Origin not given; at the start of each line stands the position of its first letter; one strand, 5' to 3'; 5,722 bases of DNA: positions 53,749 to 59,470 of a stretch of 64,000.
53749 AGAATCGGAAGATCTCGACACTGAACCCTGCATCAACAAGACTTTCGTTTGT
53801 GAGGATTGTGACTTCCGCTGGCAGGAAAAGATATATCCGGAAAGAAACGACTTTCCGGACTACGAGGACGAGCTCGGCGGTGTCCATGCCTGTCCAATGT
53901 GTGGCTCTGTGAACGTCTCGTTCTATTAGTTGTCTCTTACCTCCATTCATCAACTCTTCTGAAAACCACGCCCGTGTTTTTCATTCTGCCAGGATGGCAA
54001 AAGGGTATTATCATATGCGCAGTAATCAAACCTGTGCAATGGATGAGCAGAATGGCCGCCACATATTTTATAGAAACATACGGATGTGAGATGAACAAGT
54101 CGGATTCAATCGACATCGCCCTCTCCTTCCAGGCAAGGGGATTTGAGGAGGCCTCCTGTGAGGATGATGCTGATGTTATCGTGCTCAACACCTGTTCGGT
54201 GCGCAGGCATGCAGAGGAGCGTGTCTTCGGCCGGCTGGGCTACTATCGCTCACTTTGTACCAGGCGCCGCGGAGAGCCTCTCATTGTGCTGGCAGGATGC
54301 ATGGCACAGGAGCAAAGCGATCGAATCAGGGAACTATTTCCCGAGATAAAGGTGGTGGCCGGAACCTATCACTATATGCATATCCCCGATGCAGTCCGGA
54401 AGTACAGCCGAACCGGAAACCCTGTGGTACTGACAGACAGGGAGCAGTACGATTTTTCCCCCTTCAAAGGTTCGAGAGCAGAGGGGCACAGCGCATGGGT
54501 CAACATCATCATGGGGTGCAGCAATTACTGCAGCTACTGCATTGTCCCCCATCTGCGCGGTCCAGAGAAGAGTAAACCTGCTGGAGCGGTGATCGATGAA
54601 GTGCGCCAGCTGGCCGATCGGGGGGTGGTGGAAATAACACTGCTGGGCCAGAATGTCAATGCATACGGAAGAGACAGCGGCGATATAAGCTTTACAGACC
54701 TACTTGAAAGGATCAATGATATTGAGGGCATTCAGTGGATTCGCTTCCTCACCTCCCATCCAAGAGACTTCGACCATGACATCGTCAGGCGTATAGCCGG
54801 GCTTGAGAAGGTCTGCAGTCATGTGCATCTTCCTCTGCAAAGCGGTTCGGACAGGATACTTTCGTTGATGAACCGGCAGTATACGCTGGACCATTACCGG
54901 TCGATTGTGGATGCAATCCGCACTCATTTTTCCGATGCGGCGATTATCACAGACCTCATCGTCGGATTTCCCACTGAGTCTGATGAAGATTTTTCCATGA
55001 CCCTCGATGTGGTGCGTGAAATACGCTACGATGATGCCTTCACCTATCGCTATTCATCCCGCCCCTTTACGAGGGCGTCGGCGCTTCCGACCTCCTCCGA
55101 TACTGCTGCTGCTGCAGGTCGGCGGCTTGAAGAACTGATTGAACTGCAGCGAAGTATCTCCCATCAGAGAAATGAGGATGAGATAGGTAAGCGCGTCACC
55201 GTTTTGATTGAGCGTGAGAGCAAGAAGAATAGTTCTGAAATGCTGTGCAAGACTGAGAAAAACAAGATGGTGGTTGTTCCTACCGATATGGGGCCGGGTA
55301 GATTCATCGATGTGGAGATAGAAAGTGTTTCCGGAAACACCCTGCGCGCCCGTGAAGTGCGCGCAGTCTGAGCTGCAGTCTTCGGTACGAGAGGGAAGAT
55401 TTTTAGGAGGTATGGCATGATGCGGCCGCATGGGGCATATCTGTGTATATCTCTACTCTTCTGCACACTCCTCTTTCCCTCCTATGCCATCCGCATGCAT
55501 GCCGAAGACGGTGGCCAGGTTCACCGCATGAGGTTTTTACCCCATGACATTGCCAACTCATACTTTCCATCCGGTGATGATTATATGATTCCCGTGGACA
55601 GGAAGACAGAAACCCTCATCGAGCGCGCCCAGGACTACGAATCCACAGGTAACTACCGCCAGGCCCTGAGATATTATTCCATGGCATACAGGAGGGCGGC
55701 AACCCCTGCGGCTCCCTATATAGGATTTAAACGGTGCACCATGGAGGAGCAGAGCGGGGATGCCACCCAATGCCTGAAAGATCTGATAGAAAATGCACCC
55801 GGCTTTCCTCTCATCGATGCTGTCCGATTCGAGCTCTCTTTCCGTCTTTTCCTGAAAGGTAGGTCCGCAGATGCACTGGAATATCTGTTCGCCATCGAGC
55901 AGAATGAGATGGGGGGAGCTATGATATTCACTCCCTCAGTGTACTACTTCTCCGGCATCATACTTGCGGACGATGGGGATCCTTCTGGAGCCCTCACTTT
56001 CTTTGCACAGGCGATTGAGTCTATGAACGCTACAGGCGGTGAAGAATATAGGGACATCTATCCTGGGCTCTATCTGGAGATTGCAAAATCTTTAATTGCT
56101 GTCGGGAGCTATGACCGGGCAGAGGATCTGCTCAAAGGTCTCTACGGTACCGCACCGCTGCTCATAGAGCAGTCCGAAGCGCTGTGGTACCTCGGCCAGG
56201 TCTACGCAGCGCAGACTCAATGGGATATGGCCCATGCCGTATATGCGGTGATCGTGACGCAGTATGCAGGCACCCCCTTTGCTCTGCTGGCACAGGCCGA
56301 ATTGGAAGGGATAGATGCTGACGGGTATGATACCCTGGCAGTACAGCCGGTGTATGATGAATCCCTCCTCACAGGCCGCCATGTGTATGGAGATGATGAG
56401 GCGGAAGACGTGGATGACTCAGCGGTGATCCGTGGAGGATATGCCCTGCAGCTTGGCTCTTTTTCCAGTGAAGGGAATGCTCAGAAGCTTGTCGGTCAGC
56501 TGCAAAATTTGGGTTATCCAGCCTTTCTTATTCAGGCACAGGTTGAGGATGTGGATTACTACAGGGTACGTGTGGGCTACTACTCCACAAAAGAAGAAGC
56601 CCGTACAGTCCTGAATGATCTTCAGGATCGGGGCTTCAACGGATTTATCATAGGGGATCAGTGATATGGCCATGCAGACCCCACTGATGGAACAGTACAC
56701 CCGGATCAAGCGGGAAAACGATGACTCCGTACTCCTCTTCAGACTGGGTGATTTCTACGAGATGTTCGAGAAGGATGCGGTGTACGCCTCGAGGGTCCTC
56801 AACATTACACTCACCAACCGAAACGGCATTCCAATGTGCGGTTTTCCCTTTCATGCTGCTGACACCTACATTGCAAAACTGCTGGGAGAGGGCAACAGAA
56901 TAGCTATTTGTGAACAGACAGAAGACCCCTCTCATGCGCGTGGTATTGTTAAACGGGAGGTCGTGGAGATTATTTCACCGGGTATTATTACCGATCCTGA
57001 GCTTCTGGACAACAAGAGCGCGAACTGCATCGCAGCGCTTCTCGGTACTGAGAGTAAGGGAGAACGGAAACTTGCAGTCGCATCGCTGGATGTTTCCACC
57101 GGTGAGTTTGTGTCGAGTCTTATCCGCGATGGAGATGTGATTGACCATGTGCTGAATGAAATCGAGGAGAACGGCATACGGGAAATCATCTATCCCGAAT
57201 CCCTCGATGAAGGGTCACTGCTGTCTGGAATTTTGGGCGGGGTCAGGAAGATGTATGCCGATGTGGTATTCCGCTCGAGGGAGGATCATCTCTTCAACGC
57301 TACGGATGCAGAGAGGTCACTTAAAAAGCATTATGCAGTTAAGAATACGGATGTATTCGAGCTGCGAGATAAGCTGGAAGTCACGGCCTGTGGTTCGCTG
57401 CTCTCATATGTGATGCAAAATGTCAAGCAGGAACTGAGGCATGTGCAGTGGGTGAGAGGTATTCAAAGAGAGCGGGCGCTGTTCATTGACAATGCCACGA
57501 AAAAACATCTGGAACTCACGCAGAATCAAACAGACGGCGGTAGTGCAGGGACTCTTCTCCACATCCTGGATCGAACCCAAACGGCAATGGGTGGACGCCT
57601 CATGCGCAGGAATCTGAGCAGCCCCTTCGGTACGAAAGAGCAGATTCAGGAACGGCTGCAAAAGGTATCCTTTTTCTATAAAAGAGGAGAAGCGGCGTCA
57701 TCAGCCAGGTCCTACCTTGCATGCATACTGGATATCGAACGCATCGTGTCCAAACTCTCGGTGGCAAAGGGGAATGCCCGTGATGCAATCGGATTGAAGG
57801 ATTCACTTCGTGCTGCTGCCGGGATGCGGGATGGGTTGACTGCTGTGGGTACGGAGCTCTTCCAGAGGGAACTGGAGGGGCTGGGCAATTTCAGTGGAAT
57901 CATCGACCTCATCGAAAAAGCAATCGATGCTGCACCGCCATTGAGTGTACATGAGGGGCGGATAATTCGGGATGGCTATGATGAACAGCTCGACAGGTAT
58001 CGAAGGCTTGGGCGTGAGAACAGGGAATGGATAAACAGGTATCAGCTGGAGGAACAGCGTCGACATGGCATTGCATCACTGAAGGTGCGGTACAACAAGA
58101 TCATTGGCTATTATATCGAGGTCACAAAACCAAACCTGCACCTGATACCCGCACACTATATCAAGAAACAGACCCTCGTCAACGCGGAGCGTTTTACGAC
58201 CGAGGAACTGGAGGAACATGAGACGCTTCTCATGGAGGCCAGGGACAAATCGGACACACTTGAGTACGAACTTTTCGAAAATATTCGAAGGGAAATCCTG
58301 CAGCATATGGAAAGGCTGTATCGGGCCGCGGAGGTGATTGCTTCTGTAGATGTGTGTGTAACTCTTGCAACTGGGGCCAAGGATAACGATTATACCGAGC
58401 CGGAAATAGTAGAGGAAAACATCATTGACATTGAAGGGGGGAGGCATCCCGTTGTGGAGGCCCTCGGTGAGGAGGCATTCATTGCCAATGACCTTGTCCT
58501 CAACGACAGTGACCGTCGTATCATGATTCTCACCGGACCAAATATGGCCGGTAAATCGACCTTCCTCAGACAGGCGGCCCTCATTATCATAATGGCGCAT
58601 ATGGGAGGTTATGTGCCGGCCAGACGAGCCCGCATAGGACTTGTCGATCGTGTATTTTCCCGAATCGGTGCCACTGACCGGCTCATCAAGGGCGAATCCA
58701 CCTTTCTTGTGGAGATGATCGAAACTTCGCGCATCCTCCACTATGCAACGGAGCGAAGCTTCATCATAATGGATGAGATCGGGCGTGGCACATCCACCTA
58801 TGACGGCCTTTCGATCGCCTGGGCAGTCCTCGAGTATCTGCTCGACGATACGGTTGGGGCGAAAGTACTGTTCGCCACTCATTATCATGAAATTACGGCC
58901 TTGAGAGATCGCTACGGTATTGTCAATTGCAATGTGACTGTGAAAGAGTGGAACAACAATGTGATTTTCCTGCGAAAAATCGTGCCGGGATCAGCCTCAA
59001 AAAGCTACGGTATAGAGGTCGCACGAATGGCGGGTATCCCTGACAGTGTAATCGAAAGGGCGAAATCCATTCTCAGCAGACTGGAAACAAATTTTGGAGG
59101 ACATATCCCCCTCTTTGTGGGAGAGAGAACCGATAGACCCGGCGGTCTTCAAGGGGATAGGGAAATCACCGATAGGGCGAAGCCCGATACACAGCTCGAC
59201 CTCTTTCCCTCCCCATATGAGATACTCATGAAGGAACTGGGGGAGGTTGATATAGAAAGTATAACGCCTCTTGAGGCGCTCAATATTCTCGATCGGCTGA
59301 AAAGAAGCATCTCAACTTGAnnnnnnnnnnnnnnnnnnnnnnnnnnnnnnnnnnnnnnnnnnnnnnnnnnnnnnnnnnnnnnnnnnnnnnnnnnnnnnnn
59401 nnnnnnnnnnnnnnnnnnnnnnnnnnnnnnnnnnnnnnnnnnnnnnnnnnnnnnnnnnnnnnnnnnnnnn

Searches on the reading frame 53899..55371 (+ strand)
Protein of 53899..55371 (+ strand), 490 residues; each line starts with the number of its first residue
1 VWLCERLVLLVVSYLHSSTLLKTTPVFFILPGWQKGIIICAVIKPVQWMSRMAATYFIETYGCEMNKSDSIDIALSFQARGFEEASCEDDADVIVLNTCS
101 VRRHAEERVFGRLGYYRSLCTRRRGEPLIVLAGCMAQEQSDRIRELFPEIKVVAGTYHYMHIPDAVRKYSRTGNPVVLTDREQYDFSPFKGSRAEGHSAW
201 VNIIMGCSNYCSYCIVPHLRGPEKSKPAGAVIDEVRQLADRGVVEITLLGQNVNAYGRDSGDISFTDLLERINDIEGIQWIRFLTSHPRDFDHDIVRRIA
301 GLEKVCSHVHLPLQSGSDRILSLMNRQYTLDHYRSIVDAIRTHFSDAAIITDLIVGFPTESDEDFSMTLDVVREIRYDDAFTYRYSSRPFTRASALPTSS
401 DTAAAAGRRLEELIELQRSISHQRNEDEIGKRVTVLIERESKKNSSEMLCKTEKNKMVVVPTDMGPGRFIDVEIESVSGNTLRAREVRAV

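Call 24: search_protein_families(library=pfam, proteins=[window:53899-55371:+], max_evalue=0.00001)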
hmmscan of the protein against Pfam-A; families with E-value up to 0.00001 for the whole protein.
window:53899-55371:+ (490 aa): 3 families
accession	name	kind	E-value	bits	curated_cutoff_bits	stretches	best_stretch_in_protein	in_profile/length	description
PF04055.27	Radical_SAM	-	1e-24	88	29.5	1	201-370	1-164/166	Radical SAM superfamily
PF00919.26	UPF0004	-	3.2e-24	85.2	27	1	56-155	2-98/98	Uncharacterized protein family UPF0004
PF01938.26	TRAM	-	1.4e-10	41.3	21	1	428-485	3-59/61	TRAM domain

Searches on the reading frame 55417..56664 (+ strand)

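Call 24: search_protein_families(library=pfam, proteins=[window:55417-56664:+], max_evalue=0.00001)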
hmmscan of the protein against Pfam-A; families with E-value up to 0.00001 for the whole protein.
window:55417-56664:+ (415 aa): 5 families
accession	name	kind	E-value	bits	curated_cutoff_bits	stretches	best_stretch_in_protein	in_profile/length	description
PF05036.18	SPOR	-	2.4e-20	73.1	21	1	340-412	3-75/76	SPOR domain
PF07719.23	TPR_2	-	3.6e-11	42.7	27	0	65-91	2-28/34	Tetratricopeptide repeat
PF13428.12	TPR_14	-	4e-08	33.6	23.5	0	66-98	3-35/44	Tetratricopeptide repeat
PF13432.12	TPR_16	-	5.3e-07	30.4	32.7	0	220-285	1-63/65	Tetratricopeptide repeat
PF13424.12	TPR_12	-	1.7e-06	28.6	30.1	0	65-94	46-75/77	Tetratricopeptide repeat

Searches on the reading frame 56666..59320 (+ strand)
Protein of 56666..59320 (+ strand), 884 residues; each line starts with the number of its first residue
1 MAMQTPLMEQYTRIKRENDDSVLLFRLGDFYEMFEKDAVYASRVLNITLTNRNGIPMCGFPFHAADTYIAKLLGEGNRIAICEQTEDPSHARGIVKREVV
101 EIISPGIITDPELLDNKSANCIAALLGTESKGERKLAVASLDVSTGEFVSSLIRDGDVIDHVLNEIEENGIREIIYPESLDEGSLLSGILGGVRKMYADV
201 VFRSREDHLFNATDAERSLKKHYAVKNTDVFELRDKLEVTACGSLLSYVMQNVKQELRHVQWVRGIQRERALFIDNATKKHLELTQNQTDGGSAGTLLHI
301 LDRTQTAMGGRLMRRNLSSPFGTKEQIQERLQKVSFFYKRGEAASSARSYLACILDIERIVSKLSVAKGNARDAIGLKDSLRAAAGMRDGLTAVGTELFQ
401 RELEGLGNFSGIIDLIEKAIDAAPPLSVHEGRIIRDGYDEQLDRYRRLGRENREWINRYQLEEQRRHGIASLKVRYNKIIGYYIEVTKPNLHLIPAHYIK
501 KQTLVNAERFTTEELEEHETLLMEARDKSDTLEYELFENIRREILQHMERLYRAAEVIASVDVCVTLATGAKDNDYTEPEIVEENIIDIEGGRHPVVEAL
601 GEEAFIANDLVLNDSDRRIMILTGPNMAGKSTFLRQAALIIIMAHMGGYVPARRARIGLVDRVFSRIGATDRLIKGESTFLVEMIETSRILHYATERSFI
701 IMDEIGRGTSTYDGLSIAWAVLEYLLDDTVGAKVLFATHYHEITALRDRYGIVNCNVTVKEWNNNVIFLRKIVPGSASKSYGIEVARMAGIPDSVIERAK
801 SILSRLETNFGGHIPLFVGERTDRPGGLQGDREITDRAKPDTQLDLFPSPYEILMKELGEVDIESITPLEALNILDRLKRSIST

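Call 24: search_protein_families(library=pfam, proteins=[window:56666-59320:+], max_evalue=0.00001)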
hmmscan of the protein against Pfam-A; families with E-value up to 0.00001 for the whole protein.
window:56666-59320:+ (884 aa): 5 families
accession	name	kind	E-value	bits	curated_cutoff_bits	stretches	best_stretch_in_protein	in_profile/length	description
PF00488.27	MutS_V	-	1.9e-80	269.7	30.2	1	620-807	1-188/188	MutS domain V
PF05192.23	MutS_III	-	8.6e-42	144.1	34.1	1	277-568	1-194/194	MutS domain III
PF01624.25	MutS_I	-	1.7e-38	131.7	20.6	1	5-110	1-111/113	MutS domain I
PF05190.23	MutS_IV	-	1.4e-27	96.2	22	1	437-527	1-91/92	MutS family domain IV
PF05188.22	MutS_II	-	1.1e-15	58.6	25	1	120-261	1-133/133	MutS domain II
